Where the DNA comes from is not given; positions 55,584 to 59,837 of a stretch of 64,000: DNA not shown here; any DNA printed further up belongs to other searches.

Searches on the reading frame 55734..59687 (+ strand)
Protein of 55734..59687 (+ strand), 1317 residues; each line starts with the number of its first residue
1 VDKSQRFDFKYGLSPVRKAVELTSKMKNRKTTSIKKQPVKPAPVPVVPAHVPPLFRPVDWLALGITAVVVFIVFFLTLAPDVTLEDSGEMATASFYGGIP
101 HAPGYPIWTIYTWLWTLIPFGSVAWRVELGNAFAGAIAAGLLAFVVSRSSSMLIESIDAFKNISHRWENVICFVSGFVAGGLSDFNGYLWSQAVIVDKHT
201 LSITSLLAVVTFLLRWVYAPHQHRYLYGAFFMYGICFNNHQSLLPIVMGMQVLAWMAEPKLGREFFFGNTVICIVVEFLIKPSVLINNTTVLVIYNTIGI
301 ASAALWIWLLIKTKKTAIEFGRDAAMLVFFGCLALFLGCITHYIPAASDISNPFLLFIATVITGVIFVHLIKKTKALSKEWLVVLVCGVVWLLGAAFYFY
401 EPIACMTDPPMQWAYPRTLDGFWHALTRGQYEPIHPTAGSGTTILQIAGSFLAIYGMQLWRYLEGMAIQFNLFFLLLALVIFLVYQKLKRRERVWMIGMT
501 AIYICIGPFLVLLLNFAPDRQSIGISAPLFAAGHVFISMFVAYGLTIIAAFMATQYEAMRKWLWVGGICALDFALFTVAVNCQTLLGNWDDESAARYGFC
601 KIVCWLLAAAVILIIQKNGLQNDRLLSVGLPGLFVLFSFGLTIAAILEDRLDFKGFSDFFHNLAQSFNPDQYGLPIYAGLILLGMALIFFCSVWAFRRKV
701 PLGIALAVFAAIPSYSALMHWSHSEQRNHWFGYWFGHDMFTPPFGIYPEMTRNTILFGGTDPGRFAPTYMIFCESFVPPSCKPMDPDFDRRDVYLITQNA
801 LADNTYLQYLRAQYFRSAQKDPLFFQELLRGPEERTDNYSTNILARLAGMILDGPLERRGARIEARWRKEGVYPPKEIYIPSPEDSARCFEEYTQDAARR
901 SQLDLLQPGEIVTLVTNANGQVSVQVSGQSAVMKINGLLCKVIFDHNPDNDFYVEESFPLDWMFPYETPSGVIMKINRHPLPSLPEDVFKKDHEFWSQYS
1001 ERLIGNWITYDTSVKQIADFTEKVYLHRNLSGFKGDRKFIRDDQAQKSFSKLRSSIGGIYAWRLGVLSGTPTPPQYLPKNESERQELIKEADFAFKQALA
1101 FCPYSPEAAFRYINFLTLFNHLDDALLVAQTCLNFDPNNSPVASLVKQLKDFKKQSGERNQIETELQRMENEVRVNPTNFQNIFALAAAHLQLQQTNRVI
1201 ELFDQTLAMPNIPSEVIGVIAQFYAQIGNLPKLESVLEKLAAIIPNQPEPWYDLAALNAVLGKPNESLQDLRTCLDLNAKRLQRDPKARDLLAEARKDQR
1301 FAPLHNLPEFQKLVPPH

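Call 20: search_protein_families(library=pfam, proteins=[window:55734-59687:+], max_evalue=0.001)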
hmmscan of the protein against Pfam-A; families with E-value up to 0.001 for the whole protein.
window:55734-59687:+ (1317 aa): 4 families
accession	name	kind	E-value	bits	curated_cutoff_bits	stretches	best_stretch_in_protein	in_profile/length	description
PF11028.14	TMEM260-like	-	3.3e-19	69.8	24.2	1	86-253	1-169/179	Protein O-mannosyl-transferase TMEM260-like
PF13428.12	TPR_14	-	9e-07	29.4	23.5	0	1220-1257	7-44/44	Tetratricopeptide repeat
PF13371.12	TPR_9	-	9.1e-07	29.2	35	1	1223-1284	4-65/73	Tetratricopeptide repeat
PF14559.12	TPR_19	-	4.1e-05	24.3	25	0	1090-1149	9-68/68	Tetratricopeptide repeat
